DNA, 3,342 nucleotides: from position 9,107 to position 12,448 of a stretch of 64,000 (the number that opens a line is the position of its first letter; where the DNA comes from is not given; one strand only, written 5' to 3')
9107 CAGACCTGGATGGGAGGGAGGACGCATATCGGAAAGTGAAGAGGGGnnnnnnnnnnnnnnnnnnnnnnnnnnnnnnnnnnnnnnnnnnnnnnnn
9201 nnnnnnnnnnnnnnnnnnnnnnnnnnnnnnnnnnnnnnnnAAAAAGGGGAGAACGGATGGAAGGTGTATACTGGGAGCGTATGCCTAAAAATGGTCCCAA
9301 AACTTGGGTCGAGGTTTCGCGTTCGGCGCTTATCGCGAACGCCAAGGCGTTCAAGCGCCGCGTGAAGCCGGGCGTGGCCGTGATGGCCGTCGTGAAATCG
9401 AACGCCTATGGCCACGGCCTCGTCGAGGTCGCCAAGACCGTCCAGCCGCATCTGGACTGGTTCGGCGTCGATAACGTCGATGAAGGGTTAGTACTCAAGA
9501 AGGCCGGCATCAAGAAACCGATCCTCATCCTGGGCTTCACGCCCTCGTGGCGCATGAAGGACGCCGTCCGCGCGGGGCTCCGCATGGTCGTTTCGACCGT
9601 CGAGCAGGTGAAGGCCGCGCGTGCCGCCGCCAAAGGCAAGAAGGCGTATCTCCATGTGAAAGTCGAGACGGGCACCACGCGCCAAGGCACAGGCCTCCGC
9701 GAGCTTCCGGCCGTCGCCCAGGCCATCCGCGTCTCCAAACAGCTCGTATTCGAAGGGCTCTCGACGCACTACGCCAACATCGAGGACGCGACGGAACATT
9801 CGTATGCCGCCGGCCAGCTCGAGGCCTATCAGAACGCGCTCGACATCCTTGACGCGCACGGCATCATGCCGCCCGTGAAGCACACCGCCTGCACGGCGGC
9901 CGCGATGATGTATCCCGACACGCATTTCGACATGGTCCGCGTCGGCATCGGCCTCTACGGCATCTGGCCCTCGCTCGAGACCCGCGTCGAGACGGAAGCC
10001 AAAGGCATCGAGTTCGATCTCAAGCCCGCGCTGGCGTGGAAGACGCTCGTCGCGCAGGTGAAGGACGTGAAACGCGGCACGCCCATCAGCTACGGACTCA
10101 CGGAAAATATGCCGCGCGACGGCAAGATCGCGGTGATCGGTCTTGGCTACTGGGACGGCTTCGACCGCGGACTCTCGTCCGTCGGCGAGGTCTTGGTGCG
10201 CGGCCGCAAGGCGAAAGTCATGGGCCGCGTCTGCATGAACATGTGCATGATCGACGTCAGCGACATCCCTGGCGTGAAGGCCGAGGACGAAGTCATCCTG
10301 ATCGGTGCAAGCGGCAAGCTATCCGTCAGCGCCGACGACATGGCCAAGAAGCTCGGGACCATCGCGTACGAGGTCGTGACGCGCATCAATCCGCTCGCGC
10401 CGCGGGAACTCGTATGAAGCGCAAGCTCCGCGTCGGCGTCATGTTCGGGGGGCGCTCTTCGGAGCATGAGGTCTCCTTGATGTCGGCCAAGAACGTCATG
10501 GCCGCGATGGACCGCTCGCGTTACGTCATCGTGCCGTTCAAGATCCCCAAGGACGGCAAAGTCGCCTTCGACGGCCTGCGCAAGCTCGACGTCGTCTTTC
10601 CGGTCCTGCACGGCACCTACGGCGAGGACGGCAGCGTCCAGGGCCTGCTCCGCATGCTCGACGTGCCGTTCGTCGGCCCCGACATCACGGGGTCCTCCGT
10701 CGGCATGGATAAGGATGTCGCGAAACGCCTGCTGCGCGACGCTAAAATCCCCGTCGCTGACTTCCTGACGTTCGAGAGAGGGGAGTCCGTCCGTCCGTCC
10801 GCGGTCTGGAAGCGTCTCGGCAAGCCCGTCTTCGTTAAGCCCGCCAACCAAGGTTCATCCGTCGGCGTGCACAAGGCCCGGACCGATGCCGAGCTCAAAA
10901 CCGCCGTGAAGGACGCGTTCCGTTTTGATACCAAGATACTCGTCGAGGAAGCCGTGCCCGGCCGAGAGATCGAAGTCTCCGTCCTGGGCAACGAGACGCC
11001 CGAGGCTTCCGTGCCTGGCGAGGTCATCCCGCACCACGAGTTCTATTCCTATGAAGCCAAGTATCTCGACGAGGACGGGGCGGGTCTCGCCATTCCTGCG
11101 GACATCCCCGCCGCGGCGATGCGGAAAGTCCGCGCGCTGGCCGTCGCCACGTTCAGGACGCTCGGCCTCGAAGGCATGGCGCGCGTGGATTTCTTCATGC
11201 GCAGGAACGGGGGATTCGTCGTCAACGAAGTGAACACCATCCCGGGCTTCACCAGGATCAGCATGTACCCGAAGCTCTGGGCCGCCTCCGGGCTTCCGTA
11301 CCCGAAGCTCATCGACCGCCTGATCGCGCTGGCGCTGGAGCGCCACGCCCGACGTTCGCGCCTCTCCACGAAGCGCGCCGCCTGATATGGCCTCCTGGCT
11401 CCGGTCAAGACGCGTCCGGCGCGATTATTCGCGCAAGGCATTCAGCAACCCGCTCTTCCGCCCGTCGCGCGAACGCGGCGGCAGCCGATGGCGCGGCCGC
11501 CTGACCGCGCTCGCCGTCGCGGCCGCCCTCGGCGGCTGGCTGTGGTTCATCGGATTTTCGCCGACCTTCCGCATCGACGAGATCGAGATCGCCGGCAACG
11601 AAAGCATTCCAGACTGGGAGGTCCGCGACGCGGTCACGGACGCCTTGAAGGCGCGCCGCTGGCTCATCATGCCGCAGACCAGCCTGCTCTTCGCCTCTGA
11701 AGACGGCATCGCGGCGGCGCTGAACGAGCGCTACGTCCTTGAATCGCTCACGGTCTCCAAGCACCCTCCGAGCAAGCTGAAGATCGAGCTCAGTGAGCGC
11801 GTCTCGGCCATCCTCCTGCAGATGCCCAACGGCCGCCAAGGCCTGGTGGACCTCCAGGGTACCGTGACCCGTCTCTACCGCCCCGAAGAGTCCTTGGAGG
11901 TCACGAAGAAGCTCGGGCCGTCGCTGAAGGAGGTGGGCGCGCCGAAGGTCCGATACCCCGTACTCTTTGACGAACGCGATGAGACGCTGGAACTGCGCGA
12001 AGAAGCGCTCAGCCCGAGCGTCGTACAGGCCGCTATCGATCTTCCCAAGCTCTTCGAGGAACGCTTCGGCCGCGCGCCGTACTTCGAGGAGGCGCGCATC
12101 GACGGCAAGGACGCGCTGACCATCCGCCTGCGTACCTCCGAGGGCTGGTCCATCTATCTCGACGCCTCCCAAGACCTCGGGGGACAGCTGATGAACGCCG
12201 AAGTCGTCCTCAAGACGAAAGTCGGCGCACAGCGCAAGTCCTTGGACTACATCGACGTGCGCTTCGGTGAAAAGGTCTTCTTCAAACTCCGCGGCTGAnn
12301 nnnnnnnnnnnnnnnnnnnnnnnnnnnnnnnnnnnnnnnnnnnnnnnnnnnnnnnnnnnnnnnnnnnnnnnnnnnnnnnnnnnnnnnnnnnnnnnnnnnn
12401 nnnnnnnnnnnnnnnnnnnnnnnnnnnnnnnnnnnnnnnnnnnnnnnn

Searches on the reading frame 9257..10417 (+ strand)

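Call 3: search_protein_families(library=pfam, proteins=[window:9257-10417:+], max_evalue=1)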
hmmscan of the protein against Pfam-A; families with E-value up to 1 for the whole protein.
window:9257-10417:+ (386 aa): 2 families
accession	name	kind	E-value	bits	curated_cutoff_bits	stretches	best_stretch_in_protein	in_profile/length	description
PF01168.26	Ala_racemase_N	-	1.8e-57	195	24.1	1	20-236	1-218/220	Alanine racemase, N-terminal domain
PF00842.27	Ala_racemase_C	-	8.4e-41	139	25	1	259-383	2-125/127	Alanine racemase, C-terminal domain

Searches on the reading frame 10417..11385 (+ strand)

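Call 3: search_protein_families(library=pfam, proteins=[window:10417-11385:+], max_evalue=1)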
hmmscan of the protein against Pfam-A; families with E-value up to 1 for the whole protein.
window:10417-11385:+ (322 aa): 9 families
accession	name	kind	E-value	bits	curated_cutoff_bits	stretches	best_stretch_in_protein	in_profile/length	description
PF07478.18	Dala_Dala_lig_C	-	4.6e-72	242.2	24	1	105-303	1-203/204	D-ala D-ala ligase C-terminus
PF01820.27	Dala_Dala_lig_N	-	3.4e-29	102.3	34.6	2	5-48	1-44/121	D-ala D-ala ligase N-terminus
PF02222.28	ATP-grasp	-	7.2e-11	42.5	27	1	105-273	2-160/179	ATP-grasp domain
PF02786.22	CPSase_L_D2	-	2.6e-08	34.1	19.8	1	98-274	1-178/211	Carbamoyl-phosphate synthase L chain, ATP binding domain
PF13535.11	ATP-grasp_4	-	2e-06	27.9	27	1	136-274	3-150/160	ATP-grasp domain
PF02655.19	ATP-grasp_3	-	1.1e-05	26.1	23.2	1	128-273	24-154/160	ATP-grasp domain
PF01071.24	GARS_A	-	4.8e-05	23.7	27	1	98-190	2-99/194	Phosphoribosylglycinamide synthetase, ATP-grasp (A) domain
PF08443.16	RimK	-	0.0039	17.3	21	1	239-287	132-178/188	RimK-like ATP-grasp domain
PF14397.11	ATPgrasp_ST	-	0.3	10.7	31.4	0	237-280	217-260/278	Sugar-transfer associated ATP-grasp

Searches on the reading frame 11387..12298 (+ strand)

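Call 3: search_protein_families(library=pfam, proteins=[window:11387-12298:+], max_evalue=1)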
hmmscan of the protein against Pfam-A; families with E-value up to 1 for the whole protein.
window:11387-12298:+ (303 aa): 1 family
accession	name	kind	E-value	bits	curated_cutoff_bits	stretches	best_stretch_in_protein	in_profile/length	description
PF08478.15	POTRA_1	-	4e-07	30.7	23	1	61-138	1-69/69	POTRA domain, FtsQ-type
